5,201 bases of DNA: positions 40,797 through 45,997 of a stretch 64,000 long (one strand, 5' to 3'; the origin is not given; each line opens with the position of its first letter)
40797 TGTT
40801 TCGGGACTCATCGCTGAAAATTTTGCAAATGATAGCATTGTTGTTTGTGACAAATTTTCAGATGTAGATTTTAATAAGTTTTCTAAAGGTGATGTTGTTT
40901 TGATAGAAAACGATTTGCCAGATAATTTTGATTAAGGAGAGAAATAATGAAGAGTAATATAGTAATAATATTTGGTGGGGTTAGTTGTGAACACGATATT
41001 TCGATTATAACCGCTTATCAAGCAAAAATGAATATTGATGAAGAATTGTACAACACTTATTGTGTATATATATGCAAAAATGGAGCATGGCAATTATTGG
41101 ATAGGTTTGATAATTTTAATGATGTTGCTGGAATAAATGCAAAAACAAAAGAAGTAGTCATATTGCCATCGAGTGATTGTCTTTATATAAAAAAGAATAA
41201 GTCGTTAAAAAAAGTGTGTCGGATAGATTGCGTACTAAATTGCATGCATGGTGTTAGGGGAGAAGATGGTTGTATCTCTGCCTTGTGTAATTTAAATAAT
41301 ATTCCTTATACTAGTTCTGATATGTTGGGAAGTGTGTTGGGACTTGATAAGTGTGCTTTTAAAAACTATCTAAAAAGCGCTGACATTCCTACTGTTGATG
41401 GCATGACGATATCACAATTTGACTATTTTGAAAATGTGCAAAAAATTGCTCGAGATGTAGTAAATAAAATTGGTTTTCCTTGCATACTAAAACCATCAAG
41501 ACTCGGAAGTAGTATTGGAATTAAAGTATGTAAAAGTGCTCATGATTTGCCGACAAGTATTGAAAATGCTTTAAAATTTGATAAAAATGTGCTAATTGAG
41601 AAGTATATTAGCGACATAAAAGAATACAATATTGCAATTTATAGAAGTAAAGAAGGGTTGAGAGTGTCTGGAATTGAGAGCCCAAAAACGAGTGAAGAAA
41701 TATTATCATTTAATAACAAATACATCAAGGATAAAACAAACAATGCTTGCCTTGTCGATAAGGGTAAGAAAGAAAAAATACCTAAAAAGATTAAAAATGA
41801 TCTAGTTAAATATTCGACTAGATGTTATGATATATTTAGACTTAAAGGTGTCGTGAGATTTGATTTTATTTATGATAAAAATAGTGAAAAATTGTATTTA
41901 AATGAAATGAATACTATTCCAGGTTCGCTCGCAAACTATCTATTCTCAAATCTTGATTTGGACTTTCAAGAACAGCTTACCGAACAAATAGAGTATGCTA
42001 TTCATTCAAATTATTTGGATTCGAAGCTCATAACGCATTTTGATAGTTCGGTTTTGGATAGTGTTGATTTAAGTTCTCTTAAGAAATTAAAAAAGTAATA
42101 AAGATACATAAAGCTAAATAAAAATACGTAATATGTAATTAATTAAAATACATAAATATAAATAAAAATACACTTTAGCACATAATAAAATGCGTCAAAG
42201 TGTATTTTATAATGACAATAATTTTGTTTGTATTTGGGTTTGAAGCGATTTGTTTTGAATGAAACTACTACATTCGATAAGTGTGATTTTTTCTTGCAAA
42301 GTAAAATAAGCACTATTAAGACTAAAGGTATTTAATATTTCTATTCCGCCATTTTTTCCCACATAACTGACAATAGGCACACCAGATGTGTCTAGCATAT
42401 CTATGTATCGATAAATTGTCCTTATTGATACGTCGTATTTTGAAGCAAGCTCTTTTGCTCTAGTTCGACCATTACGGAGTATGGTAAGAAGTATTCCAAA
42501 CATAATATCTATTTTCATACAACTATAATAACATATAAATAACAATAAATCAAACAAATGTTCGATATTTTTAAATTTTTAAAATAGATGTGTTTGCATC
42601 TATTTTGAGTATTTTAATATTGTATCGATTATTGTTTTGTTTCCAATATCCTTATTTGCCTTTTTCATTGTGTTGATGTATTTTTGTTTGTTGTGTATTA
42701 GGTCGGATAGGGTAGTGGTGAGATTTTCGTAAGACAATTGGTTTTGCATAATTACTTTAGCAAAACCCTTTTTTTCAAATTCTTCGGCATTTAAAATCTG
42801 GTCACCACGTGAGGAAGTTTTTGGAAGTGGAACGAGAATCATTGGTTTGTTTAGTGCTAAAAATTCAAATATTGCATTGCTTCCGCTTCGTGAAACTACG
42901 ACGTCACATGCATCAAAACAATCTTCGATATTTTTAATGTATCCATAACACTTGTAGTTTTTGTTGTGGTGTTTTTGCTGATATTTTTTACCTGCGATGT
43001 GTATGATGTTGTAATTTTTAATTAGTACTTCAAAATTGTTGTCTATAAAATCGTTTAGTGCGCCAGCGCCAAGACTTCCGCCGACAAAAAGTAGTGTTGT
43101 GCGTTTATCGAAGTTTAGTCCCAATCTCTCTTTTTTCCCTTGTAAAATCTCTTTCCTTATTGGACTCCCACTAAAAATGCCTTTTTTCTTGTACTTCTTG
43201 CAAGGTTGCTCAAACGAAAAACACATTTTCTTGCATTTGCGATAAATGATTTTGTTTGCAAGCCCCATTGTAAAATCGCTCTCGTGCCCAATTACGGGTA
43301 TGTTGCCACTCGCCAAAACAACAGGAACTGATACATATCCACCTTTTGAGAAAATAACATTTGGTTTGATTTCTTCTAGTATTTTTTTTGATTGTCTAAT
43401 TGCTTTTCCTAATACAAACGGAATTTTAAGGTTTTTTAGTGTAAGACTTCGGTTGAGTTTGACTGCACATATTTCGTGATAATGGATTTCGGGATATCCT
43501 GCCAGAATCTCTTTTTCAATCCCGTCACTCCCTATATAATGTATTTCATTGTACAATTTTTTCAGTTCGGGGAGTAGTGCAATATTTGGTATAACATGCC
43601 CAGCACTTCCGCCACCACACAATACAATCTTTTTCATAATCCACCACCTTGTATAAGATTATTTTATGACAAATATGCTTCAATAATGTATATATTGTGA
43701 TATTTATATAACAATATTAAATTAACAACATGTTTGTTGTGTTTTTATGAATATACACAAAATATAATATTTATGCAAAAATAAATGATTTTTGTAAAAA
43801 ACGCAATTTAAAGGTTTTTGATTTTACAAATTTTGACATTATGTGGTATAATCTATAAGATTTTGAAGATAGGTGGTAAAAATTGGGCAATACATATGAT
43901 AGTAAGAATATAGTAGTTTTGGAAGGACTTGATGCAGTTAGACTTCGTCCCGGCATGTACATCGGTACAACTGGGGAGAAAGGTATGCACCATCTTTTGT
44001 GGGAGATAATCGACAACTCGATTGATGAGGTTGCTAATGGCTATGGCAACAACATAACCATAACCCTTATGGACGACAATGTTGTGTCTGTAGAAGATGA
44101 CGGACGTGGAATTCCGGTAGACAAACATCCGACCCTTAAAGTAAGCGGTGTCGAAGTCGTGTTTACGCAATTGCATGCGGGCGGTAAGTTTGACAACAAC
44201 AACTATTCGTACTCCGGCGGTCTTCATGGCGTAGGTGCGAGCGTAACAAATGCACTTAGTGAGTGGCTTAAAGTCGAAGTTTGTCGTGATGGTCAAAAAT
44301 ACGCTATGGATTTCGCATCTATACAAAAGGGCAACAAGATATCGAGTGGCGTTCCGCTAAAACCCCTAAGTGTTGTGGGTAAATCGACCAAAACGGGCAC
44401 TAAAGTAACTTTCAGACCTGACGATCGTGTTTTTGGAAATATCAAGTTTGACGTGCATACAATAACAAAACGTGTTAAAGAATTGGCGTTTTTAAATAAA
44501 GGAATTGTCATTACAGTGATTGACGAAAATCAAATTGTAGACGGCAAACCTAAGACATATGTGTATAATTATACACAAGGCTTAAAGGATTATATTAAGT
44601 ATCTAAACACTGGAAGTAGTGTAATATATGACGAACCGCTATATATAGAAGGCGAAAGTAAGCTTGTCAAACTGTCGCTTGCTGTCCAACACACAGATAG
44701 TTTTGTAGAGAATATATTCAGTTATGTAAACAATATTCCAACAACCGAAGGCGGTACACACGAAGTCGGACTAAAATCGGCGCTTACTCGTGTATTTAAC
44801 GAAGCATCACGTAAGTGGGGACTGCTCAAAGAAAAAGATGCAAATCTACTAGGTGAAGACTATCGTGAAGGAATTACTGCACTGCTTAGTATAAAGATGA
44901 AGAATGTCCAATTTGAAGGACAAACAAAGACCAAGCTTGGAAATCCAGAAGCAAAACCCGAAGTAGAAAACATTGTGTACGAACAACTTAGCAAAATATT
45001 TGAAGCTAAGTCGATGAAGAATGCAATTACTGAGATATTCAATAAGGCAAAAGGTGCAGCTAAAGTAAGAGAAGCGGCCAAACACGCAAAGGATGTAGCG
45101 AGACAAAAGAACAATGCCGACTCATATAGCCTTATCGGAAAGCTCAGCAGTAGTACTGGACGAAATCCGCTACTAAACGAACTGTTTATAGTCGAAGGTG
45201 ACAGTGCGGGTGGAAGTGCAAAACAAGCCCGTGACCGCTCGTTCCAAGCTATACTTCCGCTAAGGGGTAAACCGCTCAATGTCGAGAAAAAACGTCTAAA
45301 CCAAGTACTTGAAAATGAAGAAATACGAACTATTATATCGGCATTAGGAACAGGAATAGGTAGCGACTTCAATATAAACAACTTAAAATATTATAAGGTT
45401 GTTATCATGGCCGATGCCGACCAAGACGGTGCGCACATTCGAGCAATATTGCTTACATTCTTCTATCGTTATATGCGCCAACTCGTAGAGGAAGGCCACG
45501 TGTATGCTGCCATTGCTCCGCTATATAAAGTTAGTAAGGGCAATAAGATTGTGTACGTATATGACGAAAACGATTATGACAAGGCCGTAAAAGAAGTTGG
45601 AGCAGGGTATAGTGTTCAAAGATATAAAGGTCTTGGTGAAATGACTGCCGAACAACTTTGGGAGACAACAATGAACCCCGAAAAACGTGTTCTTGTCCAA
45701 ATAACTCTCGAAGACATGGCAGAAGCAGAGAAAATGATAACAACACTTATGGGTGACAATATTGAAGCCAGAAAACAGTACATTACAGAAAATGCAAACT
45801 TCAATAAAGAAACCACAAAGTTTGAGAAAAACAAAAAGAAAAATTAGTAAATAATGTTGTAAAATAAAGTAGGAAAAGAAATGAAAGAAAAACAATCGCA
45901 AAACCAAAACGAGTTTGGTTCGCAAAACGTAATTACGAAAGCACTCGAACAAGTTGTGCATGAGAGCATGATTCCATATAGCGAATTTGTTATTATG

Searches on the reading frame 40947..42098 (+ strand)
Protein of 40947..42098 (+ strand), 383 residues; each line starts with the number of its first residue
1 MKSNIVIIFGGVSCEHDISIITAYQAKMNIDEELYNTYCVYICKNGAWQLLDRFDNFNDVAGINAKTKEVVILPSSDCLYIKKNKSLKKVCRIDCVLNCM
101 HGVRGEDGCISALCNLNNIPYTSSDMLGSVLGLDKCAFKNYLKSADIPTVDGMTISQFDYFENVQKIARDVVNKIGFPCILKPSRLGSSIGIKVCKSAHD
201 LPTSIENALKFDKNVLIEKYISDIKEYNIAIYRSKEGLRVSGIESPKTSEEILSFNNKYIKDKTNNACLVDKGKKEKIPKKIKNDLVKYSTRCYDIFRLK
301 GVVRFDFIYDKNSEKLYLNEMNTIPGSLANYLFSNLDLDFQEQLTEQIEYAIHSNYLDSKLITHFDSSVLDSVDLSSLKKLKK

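Call 8: search_protein_families(library=pfam, proteins=[window:40947-42098:+], max_evalue=0.001)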
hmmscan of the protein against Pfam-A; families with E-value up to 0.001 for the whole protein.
window:40947-42098:+ (383 aa): 5 families
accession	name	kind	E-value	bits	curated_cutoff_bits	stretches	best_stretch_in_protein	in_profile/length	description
PF07478.18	Dala_Dala_lig_C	-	4.7e-38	131.2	24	1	142-327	2-178/204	D-ala D-ala ligase C-terminus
PF01820.27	Dala_Dala_lig_N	-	2.9e-24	86.3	34.6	1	4-124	1-121/121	D-ala D-ala ligase N-terminus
PF02786.22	CPSase_L_D2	-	9e-12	45.4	19.8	1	134-323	1-178/211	Carbamoyl-phosphate synthase L chain, ATP binding domain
PF02222.28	ATP-grasp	-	6.3e-09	36.2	27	1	152-321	7-159/179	ATP-grasp domain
PF13535.11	ATP-grasp_4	-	0.00013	22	27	1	175-237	1-76/160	ATP-grasp domain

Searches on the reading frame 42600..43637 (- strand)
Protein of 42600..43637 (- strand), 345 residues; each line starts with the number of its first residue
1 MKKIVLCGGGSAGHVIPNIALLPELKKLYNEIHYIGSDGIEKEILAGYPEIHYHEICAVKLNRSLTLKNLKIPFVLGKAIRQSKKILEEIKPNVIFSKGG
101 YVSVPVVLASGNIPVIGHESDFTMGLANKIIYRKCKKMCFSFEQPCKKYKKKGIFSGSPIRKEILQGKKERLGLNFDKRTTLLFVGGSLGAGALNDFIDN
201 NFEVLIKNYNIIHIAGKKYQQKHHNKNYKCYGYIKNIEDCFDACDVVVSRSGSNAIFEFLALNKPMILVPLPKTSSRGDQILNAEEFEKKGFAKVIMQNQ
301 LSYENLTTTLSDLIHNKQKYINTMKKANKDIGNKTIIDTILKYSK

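Call 9: search_protein_families(library=pfam, proteins=[window:42600-43637:-], max_evalue=0.001)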
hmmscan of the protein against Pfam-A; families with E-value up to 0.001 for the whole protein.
window:42600-43637:- (345 aa): 5 families
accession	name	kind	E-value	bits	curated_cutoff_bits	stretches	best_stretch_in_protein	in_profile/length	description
PF04101.22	Glyco_tran_28_C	-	4.9e-34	118.2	22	1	181-335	1-161/166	Glycosyltransferase family 28 C-terminal domain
PF03033.26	Glyco_transf_28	-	8.5e-31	107.3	26.2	1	4-138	1-137/139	Glycosyltransferase family 28 N-terminal domain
PF13528.12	Glyco_trans_1_3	-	6.7e-07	29.2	25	1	116-312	138-320/322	Glycosyl transferase family 1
PF00201.24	UDPGT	-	1.5e-05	24.4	19.5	1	248-325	345-417/499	UDP-glucoronosyl and UDP-glucosyl transferase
PF13692.12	Glyco_trans_1_4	-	0.00072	20.3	27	0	181-274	3-111/142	Glycosyl transferases group 1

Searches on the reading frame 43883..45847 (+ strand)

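Call 9: search_protein_families(library=pfam, proteins=[window:43883-45847:+], max_evalue=0.001)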
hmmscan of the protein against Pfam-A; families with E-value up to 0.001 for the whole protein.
window:43883-45847:+ (654 aa): 4 families
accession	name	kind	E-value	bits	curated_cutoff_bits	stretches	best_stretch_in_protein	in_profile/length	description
PF00204.31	DNA_gyraseB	-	4.4e-52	176.5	27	1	233-404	1-172/173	DNA gyrase B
PF00986.26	DNA_gyraseB_C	-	2e-28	98.8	29.8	1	575-634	3-62/63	DNA gyrase B subunit, carboxyl terminus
PF01751.28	Toprim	-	8.9e-18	64.7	23.1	1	433-541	1-92/96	Toprim domain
PF02518.31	HATPase_c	-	2e-16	60.8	26.4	1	32-180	3-108/111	Histidine kinase-, DNA gyrase B-, and HSP90-like ATPase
